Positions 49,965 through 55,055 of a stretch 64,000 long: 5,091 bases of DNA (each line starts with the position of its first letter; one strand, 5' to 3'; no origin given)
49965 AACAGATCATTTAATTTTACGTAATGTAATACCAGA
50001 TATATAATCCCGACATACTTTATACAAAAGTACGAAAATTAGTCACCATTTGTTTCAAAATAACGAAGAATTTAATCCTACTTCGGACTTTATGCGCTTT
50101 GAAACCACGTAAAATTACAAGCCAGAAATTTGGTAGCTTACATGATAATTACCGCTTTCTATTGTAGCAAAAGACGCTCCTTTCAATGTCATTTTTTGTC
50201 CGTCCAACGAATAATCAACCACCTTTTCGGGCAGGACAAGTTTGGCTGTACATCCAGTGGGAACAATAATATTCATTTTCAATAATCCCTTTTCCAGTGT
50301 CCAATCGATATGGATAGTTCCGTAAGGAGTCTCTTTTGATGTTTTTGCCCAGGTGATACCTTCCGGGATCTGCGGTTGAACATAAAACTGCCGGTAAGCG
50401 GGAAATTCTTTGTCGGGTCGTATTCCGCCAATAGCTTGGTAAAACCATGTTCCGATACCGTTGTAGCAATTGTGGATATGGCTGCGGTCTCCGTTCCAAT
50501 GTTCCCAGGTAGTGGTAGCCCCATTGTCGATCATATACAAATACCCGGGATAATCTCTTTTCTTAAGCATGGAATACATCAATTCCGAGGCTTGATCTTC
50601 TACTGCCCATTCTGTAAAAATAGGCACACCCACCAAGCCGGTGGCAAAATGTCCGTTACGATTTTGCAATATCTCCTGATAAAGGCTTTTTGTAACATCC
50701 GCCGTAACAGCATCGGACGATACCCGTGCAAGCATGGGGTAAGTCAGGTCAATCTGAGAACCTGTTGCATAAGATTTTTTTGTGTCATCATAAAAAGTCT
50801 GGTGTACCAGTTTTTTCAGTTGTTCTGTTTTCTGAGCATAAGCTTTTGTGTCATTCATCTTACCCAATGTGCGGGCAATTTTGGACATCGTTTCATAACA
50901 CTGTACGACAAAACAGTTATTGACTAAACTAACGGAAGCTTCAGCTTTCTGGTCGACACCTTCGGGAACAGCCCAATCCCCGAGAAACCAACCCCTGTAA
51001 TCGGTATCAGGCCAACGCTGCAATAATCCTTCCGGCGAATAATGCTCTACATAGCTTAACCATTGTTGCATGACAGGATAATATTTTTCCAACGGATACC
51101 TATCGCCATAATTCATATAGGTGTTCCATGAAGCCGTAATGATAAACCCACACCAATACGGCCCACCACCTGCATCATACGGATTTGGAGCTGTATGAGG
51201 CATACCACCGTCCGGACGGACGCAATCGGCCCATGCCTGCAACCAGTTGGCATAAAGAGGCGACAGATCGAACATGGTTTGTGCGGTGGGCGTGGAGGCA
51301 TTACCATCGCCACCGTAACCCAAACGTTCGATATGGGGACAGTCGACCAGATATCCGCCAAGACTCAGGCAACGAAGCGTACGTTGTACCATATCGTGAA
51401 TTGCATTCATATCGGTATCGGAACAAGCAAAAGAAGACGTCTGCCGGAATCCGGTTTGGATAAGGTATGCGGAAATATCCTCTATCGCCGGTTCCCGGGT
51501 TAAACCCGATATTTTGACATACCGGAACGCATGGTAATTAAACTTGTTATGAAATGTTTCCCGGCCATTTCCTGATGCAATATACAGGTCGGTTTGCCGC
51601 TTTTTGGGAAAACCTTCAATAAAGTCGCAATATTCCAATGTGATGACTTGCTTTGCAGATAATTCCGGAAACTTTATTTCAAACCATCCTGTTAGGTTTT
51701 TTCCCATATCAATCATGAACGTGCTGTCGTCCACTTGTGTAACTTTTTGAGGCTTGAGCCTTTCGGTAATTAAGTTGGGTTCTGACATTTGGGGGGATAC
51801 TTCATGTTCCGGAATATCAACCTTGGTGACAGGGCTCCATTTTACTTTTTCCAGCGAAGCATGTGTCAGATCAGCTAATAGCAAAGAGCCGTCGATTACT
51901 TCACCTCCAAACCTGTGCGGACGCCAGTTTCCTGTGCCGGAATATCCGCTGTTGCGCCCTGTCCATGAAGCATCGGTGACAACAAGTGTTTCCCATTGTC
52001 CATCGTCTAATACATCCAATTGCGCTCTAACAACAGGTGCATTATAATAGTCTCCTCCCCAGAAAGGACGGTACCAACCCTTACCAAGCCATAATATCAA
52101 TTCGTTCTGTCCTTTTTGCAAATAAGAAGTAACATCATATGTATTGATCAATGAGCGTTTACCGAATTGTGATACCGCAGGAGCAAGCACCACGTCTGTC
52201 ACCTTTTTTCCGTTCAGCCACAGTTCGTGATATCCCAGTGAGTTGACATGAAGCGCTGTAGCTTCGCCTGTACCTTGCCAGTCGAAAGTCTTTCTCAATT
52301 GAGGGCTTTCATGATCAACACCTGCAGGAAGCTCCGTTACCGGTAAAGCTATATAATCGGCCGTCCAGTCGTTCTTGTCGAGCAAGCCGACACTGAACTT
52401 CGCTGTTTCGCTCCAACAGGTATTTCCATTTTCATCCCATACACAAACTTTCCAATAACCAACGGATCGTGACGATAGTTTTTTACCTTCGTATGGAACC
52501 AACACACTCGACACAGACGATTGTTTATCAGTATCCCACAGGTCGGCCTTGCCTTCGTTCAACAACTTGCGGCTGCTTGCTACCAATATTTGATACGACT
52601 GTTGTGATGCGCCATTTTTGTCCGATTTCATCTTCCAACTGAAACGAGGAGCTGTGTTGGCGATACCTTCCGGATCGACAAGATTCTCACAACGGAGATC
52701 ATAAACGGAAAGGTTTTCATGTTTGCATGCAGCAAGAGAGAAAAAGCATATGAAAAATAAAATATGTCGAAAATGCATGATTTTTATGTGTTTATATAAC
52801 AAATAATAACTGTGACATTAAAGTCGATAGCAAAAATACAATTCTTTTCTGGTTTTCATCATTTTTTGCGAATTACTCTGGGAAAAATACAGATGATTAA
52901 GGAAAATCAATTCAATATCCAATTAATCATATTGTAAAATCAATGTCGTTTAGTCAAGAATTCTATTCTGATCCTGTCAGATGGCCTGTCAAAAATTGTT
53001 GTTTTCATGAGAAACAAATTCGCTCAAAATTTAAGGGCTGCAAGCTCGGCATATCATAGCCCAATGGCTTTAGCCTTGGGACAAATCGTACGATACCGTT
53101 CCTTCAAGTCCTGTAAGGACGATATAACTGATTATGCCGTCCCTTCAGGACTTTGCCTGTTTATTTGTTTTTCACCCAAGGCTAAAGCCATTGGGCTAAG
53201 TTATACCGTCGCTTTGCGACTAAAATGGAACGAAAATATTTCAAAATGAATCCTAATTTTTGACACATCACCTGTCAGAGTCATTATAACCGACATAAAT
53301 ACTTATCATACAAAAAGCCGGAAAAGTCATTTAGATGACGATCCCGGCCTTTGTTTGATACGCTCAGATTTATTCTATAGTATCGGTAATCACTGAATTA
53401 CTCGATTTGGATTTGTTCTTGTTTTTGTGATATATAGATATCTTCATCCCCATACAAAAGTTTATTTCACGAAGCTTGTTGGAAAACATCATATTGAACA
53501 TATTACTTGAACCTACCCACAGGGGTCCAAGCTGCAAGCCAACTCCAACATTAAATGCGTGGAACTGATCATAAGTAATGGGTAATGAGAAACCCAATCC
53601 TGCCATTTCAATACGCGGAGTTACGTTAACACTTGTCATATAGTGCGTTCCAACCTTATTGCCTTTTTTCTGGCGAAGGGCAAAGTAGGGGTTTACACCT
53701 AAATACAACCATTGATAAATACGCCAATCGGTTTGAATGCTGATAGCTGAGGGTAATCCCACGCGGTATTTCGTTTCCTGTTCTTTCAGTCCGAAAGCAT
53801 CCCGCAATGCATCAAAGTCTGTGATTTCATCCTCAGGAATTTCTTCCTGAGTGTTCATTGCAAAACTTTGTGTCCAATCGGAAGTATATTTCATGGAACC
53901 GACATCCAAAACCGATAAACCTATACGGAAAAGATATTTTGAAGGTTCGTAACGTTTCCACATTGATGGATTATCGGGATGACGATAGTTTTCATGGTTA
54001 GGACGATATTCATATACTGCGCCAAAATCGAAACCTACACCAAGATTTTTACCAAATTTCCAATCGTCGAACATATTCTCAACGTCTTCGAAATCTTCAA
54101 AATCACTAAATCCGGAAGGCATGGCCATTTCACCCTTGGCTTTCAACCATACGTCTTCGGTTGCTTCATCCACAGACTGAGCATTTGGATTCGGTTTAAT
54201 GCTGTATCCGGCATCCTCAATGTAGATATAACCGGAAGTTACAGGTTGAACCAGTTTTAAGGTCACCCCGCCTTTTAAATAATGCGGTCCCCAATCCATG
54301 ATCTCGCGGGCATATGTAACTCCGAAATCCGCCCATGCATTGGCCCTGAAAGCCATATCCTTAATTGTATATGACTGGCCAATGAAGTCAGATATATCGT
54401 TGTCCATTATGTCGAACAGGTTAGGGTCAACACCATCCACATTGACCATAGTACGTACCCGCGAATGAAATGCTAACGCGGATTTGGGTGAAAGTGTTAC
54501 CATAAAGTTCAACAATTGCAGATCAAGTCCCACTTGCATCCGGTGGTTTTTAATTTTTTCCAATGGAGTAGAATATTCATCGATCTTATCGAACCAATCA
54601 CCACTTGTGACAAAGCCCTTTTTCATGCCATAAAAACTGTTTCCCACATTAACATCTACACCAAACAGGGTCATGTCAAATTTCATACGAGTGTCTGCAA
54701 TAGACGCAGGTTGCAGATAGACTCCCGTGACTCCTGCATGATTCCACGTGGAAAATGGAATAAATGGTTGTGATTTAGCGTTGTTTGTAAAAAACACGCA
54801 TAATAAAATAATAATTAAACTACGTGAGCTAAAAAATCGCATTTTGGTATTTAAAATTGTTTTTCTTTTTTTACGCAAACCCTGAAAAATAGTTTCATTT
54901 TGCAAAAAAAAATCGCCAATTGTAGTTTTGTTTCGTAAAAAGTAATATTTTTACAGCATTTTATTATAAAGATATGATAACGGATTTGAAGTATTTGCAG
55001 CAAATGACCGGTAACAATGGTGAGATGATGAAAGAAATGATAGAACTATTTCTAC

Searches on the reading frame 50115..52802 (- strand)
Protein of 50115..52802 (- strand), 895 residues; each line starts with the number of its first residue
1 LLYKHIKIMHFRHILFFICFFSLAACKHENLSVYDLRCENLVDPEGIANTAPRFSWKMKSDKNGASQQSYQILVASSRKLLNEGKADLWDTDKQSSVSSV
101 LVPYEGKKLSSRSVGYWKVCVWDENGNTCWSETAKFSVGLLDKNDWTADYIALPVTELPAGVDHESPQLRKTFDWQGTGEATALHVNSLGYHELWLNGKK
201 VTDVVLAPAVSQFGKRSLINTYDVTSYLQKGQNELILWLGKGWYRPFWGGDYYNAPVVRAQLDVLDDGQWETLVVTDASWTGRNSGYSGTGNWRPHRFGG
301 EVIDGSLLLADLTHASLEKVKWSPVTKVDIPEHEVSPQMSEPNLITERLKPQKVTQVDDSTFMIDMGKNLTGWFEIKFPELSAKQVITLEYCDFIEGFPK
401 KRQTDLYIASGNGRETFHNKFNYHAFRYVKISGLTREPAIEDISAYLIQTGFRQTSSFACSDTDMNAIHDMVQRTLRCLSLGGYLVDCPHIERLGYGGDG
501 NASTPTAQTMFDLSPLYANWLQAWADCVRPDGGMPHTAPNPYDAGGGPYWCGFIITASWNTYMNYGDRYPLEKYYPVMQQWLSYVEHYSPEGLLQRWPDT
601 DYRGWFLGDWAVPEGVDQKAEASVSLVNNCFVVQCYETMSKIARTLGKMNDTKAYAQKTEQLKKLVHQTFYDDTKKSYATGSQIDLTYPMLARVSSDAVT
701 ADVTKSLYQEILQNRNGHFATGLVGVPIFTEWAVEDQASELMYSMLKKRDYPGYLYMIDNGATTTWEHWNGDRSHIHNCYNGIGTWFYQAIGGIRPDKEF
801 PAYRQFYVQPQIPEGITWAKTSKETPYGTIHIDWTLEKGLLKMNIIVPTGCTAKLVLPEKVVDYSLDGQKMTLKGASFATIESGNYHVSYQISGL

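Call 10: search_protein_families(library=pfam, proteins=[window:50115-52802:-])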
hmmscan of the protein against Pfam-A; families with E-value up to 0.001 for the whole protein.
window:50115-52802:- (895 aa): 5 families
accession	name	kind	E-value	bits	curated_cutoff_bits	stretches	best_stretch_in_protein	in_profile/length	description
PF17389.8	Bac_rhamnosid6H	-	1.1e-93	314.7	24.5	1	453-791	1-339/339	Bacterial alpha-L-rhamnosidase 6 hairpin glycosidase domain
PF08531.16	Bac_rhamnosid_N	-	2.3e-37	128.9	25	1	182-347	6-172/172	Alpha-L-rhamnosidase N-terminal domain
PF25788.1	Ig_Rha78A_N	-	1.7e-34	118.7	27.4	1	33-142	1-105/105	Rha78A-like, N-terminal immunoglobulin domain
PF05592.18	Bac_rhamnosid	-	3.3e-20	72.3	22.2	1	356-448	2-101/102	Bacterial alpha-L-rhamnosidase concanavalin-like domain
PF17390.7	Bac_rhamnosid_C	-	1.5e-18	66.8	22.1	1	793-864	1-70/78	Bacterial alpha-L-rhamnosidase C-terminal domain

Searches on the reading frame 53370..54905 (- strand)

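Call 10: search_protein_families(library=pfam, proteins=[window:53370-54905:-])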
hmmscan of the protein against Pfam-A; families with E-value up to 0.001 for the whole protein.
window:53370-54905:- (511 aa): 1 family
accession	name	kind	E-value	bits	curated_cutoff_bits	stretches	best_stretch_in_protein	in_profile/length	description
PF18990.6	DUF5723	-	8.2e-47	161.1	26.8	1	66-466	1-375/376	Family of unknown function (DUF5723)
